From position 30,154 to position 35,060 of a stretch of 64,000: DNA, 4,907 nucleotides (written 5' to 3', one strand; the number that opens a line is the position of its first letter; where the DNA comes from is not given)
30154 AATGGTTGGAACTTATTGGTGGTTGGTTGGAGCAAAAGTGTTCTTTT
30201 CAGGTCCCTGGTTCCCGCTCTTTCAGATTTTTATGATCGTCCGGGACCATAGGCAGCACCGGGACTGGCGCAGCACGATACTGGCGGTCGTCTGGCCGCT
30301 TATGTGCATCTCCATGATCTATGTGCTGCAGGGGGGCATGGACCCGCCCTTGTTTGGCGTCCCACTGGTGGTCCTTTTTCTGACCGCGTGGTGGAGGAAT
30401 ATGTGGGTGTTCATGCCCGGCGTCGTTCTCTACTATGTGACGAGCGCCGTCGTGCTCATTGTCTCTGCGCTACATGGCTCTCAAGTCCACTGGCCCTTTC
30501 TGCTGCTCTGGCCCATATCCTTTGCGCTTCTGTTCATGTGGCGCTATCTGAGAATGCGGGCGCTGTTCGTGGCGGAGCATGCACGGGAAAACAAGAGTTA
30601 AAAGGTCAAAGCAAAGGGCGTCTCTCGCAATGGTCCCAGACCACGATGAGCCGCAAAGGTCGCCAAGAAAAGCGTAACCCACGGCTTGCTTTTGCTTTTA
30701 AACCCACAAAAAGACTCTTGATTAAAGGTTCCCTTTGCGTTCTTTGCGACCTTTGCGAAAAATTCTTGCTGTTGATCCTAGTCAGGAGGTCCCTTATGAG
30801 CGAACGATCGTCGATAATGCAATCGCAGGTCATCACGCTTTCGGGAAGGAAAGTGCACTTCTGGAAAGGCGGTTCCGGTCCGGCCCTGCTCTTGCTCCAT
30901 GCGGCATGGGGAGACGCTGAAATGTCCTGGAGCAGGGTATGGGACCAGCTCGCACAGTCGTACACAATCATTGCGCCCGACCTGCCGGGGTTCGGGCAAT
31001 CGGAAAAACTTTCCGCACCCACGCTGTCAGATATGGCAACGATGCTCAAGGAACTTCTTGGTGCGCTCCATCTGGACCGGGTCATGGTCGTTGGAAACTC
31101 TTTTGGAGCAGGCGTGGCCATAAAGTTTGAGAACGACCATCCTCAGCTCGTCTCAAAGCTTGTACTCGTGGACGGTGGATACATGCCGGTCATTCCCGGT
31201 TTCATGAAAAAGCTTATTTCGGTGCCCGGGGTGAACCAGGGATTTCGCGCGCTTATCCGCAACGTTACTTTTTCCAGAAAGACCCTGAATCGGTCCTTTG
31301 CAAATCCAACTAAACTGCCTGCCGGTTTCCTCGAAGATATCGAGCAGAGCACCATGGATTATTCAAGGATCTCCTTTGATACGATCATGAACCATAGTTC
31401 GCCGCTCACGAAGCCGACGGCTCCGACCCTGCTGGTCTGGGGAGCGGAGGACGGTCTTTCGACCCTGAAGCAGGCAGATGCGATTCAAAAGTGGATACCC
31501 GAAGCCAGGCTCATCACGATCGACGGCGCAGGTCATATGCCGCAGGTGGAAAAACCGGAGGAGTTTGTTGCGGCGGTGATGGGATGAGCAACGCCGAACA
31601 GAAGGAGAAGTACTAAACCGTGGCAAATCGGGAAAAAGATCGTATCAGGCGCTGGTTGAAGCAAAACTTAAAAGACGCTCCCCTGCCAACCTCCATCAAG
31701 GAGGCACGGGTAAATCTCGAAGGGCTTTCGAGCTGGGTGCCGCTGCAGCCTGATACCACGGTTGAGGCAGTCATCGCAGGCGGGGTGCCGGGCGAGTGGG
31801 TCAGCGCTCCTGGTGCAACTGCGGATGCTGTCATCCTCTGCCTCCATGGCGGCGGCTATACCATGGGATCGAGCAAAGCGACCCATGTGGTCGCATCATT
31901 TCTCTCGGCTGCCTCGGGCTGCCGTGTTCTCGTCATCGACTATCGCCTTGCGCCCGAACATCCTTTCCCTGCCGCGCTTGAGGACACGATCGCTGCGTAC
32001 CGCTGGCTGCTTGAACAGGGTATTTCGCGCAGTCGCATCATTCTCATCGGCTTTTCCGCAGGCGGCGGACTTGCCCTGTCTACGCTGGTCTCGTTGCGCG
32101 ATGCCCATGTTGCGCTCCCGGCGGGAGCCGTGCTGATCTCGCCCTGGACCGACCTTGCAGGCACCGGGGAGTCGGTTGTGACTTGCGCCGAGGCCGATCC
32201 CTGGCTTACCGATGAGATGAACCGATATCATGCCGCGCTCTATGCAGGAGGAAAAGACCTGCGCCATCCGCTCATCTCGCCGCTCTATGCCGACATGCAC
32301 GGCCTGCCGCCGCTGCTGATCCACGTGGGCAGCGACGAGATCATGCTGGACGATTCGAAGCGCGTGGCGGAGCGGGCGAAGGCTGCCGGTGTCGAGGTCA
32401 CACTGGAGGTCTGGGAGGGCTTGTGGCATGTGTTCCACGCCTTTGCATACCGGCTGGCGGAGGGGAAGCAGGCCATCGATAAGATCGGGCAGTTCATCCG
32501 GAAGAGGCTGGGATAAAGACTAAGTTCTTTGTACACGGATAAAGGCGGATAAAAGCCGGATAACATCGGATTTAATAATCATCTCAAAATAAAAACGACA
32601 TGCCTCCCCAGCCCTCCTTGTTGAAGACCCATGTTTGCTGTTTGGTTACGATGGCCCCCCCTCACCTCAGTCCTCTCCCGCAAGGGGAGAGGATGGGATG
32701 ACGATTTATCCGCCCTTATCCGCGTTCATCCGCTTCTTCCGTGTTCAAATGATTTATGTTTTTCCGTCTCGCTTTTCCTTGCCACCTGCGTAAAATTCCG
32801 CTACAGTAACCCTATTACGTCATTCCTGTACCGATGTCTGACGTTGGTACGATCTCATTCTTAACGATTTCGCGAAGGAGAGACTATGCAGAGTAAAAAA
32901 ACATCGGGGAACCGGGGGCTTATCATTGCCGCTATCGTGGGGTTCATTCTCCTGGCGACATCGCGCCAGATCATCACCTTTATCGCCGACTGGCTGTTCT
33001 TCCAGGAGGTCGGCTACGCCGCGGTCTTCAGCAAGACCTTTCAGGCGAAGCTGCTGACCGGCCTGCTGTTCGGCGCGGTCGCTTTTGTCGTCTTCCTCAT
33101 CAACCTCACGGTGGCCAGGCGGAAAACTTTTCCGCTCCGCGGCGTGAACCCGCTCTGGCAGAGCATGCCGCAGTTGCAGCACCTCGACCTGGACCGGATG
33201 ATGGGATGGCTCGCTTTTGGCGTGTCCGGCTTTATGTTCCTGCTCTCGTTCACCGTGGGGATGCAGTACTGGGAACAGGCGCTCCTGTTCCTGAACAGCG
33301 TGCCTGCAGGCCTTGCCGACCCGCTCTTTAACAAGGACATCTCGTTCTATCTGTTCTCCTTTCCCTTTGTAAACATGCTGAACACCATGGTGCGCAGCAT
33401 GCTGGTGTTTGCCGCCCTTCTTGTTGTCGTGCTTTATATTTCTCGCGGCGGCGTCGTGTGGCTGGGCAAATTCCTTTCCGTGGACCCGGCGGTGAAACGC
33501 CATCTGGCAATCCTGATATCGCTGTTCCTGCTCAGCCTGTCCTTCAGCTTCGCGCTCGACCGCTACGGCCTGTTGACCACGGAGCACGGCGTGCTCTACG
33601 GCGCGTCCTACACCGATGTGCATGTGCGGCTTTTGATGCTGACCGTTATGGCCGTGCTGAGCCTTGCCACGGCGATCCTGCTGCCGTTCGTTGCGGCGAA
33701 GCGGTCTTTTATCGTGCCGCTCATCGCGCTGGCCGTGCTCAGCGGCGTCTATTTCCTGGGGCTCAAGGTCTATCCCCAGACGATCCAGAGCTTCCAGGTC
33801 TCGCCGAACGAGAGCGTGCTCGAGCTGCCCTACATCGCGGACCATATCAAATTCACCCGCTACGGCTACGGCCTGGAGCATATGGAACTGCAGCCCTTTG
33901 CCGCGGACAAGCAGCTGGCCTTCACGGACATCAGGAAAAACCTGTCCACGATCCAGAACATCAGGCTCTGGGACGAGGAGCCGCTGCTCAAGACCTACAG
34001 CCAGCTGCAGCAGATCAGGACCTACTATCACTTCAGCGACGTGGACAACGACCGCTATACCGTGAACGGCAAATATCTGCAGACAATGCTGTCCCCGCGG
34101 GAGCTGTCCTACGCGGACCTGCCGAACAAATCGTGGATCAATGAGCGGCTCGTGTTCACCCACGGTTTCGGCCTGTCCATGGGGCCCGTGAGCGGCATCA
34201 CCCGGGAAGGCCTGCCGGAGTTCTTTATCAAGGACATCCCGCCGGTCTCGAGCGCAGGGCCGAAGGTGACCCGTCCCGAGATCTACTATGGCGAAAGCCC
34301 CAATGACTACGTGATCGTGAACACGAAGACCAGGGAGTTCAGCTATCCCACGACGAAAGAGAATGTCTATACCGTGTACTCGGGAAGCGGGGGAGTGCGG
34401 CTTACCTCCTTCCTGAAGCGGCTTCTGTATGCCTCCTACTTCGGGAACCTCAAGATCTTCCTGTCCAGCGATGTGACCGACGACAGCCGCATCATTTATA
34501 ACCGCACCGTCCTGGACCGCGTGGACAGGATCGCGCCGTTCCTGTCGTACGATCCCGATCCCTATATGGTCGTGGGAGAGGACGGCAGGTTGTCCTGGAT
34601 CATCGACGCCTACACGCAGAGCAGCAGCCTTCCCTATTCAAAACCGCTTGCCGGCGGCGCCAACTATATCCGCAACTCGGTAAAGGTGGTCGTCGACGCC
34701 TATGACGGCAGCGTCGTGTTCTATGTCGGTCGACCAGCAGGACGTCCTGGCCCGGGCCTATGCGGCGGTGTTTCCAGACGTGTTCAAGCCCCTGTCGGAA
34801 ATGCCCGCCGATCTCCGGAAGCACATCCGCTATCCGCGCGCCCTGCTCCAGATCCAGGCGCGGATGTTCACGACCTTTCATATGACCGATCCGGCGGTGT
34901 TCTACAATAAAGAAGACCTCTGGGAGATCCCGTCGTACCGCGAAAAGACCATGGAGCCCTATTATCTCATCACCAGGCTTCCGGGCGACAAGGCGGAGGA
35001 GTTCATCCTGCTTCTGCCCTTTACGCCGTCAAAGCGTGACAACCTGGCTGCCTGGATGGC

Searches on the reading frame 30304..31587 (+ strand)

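Call 76: search_protein_families(library=pfam, proteins=[window:30304-31587:+], max_evalue=0.00001)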
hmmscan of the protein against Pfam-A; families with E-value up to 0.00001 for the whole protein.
window:30304-31587:+ (427 aa): 4 families
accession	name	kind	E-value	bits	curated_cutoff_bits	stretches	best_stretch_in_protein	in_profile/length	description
PF00561.26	Abhydrolase_1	-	6.4e-28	98.5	25.8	1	193-418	1-245/245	alpha/beta hydrolase fold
PF12697.13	Abhydrolase_6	-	8.2e-23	82.6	26.3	1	195-424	1-217/217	Alpha/beta hydrolase family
PF03096.20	Ndr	-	1.7e-09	37.3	23.3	1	236-424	77-271/283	Ndr family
PF12146.15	Hydrolase_4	-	8.6e-09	35.5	27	1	217-417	29-238/239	Serine aminopeptidase, S33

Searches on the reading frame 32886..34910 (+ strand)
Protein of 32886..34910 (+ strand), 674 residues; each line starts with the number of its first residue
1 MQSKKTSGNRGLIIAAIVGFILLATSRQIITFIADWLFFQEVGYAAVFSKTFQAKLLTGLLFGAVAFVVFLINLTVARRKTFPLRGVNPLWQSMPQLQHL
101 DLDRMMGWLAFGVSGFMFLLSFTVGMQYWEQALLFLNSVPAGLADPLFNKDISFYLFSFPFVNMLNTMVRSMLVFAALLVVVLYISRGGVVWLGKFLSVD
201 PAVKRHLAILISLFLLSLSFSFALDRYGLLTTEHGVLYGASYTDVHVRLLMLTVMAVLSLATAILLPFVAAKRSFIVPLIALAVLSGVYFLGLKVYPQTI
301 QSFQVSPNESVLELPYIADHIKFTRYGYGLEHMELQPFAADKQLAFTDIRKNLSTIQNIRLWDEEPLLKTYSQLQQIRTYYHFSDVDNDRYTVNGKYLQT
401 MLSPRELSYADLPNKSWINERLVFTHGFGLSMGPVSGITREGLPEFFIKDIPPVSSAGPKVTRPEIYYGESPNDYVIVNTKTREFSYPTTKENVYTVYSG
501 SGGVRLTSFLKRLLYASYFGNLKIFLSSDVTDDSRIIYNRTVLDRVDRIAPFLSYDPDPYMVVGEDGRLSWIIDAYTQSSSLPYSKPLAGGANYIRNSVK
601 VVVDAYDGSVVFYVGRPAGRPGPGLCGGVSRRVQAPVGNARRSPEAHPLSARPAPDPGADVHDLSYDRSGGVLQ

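Call 76: search_protein_families(library=pfam, proteins=[window:32886-34910:+], max_evalue=0.00001)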
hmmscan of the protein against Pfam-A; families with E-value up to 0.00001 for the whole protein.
window:32886-34910:+ (674 aa): 1 family
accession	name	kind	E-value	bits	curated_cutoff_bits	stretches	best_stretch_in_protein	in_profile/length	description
PF03699.18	UPF0182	-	9e-204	679.3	27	1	13-614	2-613/770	Uncharacterised protein family (UPF0182)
